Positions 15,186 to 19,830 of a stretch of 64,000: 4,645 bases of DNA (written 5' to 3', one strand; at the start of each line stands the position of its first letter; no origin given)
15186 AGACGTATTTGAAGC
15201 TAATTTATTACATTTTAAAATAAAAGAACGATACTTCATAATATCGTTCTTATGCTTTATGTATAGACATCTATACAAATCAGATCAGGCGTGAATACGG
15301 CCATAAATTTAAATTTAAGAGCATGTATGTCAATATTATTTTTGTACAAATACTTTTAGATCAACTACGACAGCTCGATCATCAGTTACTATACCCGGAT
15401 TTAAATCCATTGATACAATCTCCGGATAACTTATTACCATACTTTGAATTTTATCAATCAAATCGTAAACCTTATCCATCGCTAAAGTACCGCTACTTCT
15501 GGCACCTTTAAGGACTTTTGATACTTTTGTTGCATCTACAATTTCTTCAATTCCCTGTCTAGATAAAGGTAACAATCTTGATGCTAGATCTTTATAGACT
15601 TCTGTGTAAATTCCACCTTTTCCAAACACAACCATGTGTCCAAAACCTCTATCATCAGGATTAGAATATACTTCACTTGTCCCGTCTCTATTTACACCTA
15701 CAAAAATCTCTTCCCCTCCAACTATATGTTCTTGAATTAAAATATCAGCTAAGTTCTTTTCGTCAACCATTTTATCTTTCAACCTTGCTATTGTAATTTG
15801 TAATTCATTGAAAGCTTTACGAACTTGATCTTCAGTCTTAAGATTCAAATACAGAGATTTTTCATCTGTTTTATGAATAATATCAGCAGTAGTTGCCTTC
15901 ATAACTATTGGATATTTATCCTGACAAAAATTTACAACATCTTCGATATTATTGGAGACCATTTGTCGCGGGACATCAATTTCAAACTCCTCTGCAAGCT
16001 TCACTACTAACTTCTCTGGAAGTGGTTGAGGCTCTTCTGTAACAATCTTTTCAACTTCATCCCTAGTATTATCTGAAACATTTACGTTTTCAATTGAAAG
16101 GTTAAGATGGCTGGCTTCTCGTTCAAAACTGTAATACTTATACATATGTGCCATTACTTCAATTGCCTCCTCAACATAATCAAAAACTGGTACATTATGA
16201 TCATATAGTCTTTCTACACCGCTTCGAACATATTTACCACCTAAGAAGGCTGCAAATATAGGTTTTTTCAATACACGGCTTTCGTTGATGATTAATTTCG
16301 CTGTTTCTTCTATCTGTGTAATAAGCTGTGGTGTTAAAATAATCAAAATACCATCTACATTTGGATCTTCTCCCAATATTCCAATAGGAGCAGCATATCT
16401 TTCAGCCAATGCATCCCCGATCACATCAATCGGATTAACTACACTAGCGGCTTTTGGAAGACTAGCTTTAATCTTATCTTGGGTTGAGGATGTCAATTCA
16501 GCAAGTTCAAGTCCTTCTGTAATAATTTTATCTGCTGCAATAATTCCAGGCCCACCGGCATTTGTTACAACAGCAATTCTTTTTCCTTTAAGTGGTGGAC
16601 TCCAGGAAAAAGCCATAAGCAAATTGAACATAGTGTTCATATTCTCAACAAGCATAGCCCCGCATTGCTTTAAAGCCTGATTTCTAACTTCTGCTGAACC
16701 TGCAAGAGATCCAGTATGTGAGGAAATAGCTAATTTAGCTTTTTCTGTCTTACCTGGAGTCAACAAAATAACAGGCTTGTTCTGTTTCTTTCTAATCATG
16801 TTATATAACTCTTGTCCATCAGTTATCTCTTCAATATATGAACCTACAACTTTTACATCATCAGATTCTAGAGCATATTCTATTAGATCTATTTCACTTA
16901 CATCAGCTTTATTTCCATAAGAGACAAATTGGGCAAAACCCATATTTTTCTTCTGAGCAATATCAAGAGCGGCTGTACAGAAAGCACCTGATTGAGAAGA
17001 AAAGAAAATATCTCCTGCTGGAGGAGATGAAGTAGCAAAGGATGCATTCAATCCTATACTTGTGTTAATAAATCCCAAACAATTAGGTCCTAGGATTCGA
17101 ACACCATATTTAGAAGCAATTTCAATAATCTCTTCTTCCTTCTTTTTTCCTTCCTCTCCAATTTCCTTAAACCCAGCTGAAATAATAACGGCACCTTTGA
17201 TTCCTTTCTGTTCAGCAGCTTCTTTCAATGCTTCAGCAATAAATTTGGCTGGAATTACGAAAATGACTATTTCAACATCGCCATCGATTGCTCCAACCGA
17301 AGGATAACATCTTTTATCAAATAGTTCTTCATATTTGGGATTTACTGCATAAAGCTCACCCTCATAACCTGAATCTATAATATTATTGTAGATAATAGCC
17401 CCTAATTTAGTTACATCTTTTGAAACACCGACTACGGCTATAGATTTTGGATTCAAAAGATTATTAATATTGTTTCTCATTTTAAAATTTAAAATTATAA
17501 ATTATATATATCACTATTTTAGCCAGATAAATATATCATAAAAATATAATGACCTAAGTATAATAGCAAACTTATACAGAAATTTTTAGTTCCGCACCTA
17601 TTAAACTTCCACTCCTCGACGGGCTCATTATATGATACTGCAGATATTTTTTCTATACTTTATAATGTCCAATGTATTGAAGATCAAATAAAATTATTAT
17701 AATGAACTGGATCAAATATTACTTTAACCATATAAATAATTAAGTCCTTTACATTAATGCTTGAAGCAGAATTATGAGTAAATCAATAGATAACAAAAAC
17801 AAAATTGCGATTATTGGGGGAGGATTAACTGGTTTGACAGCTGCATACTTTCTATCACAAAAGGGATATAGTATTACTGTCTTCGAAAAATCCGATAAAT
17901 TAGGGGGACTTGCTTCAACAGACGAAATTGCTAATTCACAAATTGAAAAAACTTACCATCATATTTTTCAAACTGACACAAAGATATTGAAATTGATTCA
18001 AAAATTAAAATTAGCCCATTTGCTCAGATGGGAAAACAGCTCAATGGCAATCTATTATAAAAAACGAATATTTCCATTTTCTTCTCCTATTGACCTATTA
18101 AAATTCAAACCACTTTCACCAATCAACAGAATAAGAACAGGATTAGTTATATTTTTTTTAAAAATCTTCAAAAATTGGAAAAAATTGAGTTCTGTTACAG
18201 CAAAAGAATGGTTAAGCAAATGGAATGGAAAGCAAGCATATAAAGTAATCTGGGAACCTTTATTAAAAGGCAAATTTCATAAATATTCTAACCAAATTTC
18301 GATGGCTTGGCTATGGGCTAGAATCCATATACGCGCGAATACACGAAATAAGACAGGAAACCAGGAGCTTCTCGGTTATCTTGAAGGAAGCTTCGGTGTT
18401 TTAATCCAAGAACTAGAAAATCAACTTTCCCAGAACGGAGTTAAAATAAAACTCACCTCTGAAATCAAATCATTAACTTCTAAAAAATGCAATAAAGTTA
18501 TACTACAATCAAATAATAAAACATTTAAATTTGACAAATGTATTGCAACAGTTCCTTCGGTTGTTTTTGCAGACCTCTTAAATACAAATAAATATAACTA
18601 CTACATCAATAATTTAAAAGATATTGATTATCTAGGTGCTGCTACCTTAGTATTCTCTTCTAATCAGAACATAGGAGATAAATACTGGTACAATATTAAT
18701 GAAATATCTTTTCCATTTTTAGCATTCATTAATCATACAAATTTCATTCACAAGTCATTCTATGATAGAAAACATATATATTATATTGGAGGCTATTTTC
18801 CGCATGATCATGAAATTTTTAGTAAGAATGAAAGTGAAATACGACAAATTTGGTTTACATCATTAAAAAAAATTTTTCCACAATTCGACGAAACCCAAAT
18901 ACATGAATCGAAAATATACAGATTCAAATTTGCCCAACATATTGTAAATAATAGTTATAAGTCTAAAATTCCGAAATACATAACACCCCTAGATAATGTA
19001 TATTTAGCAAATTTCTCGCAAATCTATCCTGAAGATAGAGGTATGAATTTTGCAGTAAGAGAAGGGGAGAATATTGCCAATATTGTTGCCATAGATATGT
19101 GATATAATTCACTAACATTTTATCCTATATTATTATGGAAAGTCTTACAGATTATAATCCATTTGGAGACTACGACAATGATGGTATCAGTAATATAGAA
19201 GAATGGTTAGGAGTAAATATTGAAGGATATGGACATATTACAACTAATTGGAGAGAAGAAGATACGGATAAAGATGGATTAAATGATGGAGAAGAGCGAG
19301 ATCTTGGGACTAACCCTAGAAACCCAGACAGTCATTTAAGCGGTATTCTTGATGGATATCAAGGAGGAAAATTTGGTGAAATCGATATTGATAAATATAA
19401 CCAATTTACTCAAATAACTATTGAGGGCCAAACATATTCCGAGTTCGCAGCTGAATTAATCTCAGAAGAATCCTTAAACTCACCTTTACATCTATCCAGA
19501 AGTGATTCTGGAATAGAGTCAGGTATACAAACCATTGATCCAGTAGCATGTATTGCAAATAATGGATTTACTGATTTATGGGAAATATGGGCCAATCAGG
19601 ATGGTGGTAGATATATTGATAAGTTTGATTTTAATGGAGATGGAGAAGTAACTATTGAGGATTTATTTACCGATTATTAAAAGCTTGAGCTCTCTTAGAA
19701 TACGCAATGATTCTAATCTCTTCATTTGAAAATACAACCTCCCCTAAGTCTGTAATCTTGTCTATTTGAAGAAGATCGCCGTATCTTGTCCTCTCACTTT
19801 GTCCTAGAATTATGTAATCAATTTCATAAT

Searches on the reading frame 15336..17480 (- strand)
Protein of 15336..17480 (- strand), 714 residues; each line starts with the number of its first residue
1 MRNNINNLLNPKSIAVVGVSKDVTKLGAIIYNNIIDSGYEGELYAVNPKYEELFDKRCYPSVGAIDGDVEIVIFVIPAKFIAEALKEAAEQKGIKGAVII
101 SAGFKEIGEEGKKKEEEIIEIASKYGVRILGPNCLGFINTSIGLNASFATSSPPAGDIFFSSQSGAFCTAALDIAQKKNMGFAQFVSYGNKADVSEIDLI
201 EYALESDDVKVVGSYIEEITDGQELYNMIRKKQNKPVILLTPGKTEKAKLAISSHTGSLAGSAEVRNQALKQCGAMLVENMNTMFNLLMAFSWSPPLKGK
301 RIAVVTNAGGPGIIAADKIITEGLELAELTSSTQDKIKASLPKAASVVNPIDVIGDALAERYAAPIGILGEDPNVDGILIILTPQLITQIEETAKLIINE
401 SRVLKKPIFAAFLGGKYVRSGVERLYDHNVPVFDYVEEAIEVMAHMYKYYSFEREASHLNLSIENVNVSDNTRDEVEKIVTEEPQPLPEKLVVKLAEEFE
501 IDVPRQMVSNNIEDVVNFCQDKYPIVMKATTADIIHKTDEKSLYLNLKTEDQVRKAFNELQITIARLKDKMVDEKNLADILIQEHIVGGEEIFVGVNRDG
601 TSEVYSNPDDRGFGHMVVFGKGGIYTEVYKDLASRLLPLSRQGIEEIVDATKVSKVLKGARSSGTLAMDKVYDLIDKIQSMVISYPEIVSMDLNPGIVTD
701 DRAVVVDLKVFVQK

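Call 45: search_protein_families(library=pfam, proteins=[window:15336-17480:-], max_evalue=0.0001)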
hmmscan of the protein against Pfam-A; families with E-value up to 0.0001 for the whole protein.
window:15336-17480:- (714 aa): 5 families
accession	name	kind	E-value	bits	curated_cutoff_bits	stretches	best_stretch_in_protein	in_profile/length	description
PF13549.11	ATP-grasp_5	-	2.6e-43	148.4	27.6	1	483-711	6-220/221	ATP-grasp domain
PF13607.11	Succ_CoA_lig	-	8.6e-41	139.4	27.4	1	155-291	1-138/138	Succinyl-CoA ligase like flavodoxin domain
PF13380.12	CoA_binding_2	-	2.9e-22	79.7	22.8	1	12-139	1-115/116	CoA binding domain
PF19045.5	Ligase_CoA_2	-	5e-14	53.1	23.7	1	303-449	2-154/162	Ligase-CoA domain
PF02629.25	CoA_binding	-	8.3e-10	39.7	22.3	1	11-103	3-97/97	CoA binding domain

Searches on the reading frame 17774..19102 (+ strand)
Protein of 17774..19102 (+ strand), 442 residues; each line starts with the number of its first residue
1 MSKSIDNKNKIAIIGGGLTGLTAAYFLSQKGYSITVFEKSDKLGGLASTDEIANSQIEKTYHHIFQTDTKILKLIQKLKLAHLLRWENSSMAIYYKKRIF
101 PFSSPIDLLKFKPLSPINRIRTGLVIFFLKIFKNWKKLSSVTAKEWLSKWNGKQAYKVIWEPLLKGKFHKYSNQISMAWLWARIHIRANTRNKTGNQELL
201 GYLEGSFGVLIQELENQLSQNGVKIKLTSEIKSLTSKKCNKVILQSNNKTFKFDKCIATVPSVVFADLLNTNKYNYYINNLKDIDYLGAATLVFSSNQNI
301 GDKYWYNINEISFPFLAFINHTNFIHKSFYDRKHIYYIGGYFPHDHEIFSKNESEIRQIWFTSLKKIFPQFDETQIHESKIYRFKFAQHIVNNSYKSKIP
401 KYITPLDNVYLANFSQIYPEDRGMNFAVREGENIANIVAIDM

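Call 45: search_protein_families(library=pfam, proteins=[window:17774-19102:+], max_evalue=0.0001)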
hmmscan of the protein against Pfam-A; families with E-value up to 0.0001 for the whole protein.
window:17774-19102:+ (442 aa): 8 families
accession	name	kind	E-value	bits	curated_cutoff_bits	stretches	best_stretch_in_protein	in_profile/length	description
PF01593.30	Amino_oxidase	-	1.9e-24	87.2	19.8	1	18-436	1-440/443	Flavin containing amine oxidoreductase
PF13450.12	NAD_binding_8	-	2.9e-14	53.5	21.9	1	13-77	1-67/68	NAD(P)-binding Rossmann-like domain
PF01266.30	DAO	-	1.5e-10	41.6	27.9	1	10-45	1-36/353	FAD dependent oxidoreductase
PF00070.33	Pyr_redox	-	6.5e-09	36.6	22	1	10-57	1-46/82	Pyridine nucleotide-disulphide oxidoreductase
PF07992.20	Pyr_redox_2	-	1.2e-08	35.1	26.1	1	8-60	142-192/291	Pyridine nucleotide-disulphide oxidoreductase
PF03486.20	HI0933_like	-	1e-07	32.1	50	0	10-44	2-36/244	HI0933-like protein Rossmann domain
PF00890.30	FAD_binding_2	-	1.5e-05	24.8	20.4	1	11-45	2-36/414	FAD binding domain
PF12831.13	FAD_oxidored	-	2.6e-05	24.2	27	1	11-50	2-41/416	FAD dependent oxidoreductase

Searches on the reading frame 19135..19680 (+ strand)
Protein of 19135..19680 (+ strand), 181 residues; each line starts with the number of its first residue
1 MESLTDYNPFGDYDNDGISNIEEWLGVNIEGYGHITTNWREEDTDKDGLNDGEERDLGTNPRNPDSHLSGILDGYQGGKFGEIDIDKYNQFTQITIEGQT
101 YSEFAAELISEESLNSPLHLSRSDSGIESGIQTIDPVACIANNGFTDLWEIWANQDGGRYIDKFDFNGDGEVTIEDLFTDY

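Call 9: search_protein_families(library=pfam, proteins=[window:19135-19680:+], max_evalue=0.01)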
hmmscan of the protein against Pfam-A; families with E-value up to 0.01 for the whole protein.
window:19135-19680:+ (181 aa): 1 family
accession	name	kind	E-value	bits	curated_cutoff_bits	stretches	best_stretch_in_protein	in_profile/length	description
PF18884.5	TSP3_bac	-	6.4e-07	29.5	25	1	43-64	1-22/22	Bacterial TSP3 repeat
